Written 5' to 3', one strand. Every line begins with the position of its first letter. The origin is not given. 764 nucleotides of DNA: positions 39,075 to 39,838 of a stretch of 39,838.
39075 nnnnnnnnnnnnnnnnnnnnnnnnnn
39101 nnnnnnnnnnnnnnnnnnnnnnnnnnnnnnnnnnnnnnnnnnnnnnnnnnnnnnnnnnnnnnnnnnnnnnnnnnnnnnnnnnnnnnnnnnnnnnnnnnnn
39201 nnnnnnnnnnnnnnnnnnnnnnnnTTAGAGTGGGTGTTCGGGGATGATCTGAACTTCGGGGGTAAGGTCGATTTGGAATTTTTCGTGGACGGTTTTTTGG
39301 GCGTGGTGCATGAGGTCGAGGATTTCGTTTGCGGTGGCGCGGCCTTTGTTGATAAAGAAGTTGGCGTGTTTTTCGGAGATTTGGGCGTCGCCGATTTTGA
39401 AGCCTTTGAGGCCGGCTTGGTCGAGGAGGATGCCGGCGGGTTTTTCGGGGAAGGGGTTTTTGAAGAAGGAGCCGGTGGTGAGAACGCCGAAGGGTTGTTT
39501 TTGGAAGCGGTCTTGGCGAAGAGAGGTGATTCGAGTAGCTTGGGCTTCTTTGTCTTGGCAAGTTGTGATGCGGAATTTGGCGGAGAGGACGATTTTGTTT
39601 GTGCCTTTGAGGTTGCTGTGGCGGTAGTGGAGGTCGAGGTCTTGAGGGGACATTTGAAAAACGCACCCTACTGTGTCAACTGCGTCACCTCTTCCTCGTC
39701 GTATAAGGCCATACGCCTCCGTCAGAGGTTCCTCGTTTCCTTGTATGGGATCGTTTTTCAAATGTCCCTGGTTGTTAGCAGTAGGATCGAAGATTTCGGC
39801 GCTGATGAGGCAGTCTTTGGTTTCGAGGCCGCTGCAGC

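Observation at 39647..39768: Repeat element sits in-frame and stop-free inside the essential gene murB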

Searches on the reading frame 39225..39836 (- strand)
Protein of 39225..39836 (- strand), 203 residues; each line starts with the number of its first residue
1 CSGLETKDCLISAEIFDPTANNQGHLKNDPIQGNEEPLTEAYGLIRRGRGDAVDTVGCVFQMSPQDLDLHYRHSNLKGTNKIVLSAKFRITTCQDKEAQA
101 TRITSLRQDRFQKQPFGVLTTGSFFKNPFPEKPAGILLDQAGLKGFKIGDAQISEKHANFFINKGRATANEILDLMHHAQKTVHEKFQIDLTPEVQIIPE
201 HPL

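Call 12: find_homologous_proteins(query=window:39225-39836:-, max_evalue=0.00001)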
Query window:39225-39836:- (203 aa): 2340 proteins with E <= 0.00001 among 2455 candidates; the best 120 are listed.
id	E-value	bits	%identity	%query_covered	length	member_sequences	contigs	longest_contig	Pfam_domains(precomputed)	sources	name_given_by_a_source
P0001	4.9e-133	459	100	100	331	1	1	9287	PF01565.29,PF02873.22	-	-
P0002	1.0e-85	304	73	100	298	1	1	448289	PF01565.29,PF02873.22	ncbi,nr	ncbi:UDP-N-acetylmuramate dehydrogenase [Candidatus Gracilibacteria bacterium]|nr:UDP-N-acetylmurama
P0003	2.9e-70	254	62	100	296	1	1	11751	PF01565.29,PF02873.22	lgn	-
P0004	1.1e-46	177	49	100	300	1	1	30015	PF01565.29,PF02873.22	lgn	-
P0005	1.7e-43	167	45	99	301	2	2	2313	PF01565.29,PF02873.22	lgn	-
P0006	1.4e-41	160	45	100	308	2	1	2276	PF01565.29,PF02873.22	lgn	-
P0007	2.6e-41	160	49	100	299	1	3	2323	PF01565.29,PF02873.22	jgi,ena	-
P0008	2.9e-41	159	46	98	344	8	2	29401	PF01565.29,PF02873.22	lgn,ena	-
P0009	3.2e-41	159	46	99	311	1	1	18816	PF01565.29,PF02873.22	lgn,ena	-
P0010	5.8e-39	152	45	99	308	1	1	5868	PF01565.29,PF02873.22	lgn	-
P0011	1.6e-38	150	43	99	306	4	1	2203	PF01565.29,PF02873.22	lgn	-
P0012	2.3e-38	150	44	99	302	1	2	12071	PF01565.29,PF02873.22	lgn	-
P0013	2.7e-38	150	46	98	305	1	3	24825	PF01565.29,PF02873.22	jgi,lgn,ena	-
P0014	4.3e-38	149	45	99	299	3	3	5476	PF01565.29,PF02873.22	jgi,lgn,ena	-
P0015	4.7e-38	149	41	99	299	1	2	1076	PF01565.29,PF02873.22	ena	-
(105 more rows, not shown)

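Call 15: find_encoding_contigs(protein=P0001, flank=10000, max_places=4)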
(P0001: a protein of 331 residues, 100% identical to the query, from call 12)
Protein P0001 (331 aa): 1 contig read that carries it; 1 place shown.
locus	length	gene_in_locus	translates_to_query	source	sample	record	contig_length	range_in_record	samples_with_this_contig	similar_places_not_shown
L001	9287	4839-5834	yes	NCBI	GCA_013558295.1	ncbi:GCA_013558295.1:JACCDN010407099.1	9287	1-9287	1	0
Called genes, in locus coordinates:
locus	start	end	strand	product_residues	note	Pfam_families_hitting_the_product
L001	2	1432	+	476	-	?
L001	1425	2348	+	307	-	PF01063:Aminotran_4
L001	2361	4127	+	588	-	PF02776:TPP_enzyme_N, PF00205:TPP_enzyme_M, PF02775:TPP_enzyme_C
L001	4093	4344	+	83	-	PF13291:ACT_4 (weak), PF01842:ACT, PF22629:ACT_AHAS_ss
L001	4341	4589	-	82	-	-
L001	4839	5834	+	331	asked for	PF01565:FAD_binding_4, PF02873:MurB_C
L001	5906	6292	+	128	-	PF18895:T4SS_pilin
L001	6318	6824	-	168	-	PF05239:PRC (faint)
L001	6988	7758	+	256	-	PF04402:SIMPL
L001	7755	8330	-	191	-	PF00753:Lactamase_B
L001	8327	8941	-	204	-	PF01209:Ubie_methyltran, PF06325:PrmA, PF02353:CMAS, PF13489:Methyltransf_23, PF13847:Methyltransf_31, PF08241:Methyltransf_11, PF08242:Methyltransf_12, PF13649:Methyltransf_25, +5 more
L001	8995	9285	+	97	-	?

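Call 16: find_encoding_contigs(protein=P0002, flank=10000, max_places=4)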
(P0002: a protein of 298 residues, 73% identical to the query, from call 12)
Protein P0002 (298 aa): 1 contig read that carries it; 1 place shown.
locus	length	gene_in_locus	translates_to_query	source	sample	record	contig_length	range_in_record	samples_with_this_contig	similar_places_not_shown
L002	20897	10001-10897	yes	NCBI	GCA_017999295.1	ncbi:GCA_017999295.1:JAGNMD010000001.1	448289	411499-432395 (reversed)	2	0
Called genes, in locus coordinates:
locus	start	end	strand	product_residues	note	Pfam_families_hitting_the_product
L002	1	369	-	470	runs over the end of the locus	PF01207:Dus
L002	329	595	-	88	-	-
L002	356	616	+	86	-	PF01035:DNA_binding_1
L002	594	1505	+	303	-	PF00005:ABC_tran, PF13304:AAA_21 (weak)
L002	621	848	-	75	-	-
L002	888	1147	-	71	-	-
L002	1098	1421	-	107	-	-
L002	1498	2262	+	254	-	PF01061:ABC2_membrane, PF12698:ABC2_membrane_3 (weak)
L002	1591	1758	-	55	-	-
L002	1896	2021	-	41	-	-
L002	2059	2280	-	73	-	-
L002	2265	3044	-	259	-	-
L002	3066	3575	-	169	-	-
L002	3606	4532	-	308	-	PF01699:Na_Ca_ex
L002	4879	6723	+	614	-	PF00291:PALP, PF08502:LeuA_dimer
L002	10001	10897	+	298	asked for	PF01565:FAD_binding_4, PF02873:MurB_C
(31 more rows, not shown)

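Call 17: find_encoding_contigs(protein=P0003, flank=10000, max_places=4)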
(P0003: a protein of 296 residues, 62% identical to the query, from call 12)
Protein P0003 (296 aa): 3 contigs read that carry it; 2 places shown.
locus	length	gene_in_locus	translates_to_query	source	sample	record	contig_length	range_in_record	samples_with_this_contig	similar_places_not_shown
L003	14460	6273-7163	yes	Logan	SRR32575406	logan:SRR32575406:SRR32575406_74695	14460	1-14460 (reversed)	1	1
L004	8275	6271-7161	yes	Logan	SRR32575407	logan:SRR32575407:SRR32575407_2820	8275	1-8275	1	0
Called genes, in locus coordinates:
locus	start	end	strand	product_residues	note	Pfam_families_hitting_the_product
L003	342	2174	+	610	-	PF00291:PALP, PF08502:LeuA_dimer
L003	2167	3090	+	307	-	PF01063:Aminotran_4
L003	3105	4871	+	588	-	PF02776:TPP_enzyme_N, PF00205:TPP_enzyme_M, PF02775:TPP_enzyme_C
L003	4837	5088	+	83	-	PF01842:ACT, PF22629:ACT_AHAS_ss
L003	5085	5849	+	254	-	PF06966:DUF1295, PF02544:Steroid_dh, PF04191:PEMT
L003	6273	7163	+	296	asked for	PF01565:FAD_binding_4, PF02873:MurB_C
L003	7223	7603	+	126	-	PF18895:T4SS_pilin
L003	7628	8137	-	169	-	-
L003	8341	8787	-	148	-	-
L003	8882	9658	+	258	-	PF04402:SIMPL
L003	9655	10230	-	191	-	PF23023:Anti-Pycsar_Apyc1 (faint), PF00753:Lactamase_B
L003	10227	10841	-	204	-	PF01209:Ubie_methyltran, PF05148:Methyltransf_8, PF02353:CMAS, PF13489:Methyltransf_23, PF06325:PrmA, PF07021:MetW, PF13847:Methyltransf_31, PF08241:Methyltransf_11, +7 more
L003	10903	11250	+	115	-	-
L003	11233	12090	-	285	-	PF00892:EamA (faint)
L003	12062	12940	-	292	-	PF08241:Methyltransf_11, PF13649:Methyltransf_25 (faint)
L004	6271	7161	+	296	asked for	PF01565:FAD_binding_4, PF02873:MurB_C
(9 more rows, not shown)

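Call 64: predict_structure(alignment_id=A5)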
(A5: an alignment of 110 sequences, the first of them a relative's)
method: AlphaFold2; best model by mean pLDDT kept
length: 331 residues; sequences in the alignment: 110
mean_pLDDT: 91.2   pTM: 0.87
mean pLDDT of the five models: 91.2, 91.2, 90.0, 90.0, 89.5
residues with pLDDT >= 90: 281; 70-90: 13; 50-70: 20; < 50: 17
segments of 3 or more residues with pLDDT < 50: 153-165, 174-177
pLDDT, mean of each block of 10 residues (from residue 1): 86 97 98 95 93 93 98 98 98 98 98 96 96 98 88 45 49 51 82 97 95 98 97 94 93 95 98 98 97 98 99 98 95 76
secondary structure, 60 per line:
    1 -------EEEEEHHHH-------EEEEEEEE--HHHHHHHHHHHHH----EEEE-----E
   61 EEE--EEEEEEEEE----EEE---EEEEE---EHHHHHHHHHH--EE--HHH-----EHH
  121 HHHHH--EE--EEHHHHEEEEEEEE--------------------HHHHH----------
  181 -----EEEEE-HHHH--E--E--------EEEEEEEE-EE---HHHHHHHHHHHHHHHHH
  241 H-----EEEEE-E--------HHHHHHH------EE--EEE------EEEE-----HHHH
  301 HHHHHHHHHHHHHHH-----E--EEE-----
elements in order: E8-12 H13-16 E24-31 H34-46 E51-54 E60-63 E66-74 E79-81 E85-89 H94-103 H119-125 H134-137 E138-145 H166-170 E186-190 H192-195 E210-217 H224-241 E247-251 H262-268 E279-281 E288-291 H297-315 E324-326

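Call 68: fold_search(model_id=the predicted structure, library=pdb)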
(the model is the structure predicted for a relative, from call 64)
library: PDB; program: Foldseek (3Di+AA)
matches with E <= 10: 467; with E <= 0.001: 224
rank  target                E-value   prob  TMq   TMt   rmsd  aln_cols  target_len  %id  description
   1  1hsk                  2.0e-31  1.00  0.82  0.89   2.4       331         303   32  CRYSTAL STRUCTURE OF S. AUREUS MURB (released 2001-03-14)
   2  4pyt                  9.7e-31  1.00  0.81  0.89   2.2       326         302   32  Crystal structure of a MurB family EP-UDP-N-acetylglucosamine reductase (released 2014-05-21)
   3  3tx1                  4.2e-30  1.00  0.80  0.89   2.5       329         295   32  X-ray crystal structure of Listeria monocytogenes EGD-e UDP-N-acetylenolpyruvylglucosamine reductase (MurB) (released 2011-10-05)
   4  9dtk                  3.6e-27  1.00  0.80  0.82   2.1       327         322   27  Crystal structure of UDP-N-acetylenolpyruvoylglucosamine reductase (MurB) from Brucella ovis (released 2025-01-22)
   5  4jay_A                1.1e-25  1.00  0.79  0.77   3.5       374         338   24  Crystal structure of P. aeruginosa MurB in complex with NADP+ (released 2013-07-17)
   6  5jzx_E                2.0e-25  1.00  0.77  0.82   3.3       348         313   24  Crystal Structure of UDP-N-acetylenolpyruvoylglucosamine reductase (MurB) from Mycobacterium tuberculosis (released 2017-05-10)
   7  5jzx_B                2.0e-25  1.00  0.77  0.78   3.1       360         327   24  Crystal Structure of UDP-N-acetylenolpyruvoylglucosamine reductase (MurB) from Mycobacterium tuberculosis (released 2017-05-10)
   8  3i99                  9.7e-25  1.00  0.78  0.76   4.0       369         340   22  The crystal structure of the UDP-N-acetylenolpyruvoylglucosamine reductase from the Vibrio cholerae O1 biovar Tor (released 2009-10-20)
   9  4jb1                  3.3e-24  1.00  0.78  0.76   2.8       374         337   24  Crystal structure of P. aeruginosa MurB in complex with NADP+ (released 2013-07-17)
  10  5jzx_A                9.2e-24  1.00  0.79  0.72   2.7       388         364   22  Crystal Structure of UDP-N-acetylenolpyruvoylglucosamine reductase (MurB) from Mycobacterium tuberculosis (released 2017-05-10)
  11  5jzx_C                1.2e-23  1.00  0.78  0.73   3.2       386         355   22  Crystal Structure of UDP-N-acetylenolpyruvoylglucosamine reductase (MurB) from Mycobacterium tuberculosis (released 2017-05-10)
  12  5jzx_D                4.0e-23  1.00  0.79  0.74   2.8       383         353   22  Crystal Structure of UDP-N-acetylenolpyruvoylglucosamine reductase (MurB) from Mycobacterium tuberculosis (released 2017-05-10)
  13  2q85                  8.8e-23  1.00  0.77  0.75   3.6       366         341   22  Crystal Structure of E. Coli Mur B bound to a Naphthyl Tetronic Acid inihibitor (released 2007-06-26)
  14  1uxy                  9.9e-23  1.00  0.77  0.75   3.7       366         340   22  MURB MUTANT WITH SER 229 REPLACED BY ALA, COMPLEX WITH ENOLPYRUVYL-UDP-N-ACETYLGLUCOSAMINE (released 1997-04-01)
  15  1mbb                  1.7e-22  1.00  0.77  0.75   3.6       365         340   22  OXIDOREDUCTASE (released 1996-10-14)
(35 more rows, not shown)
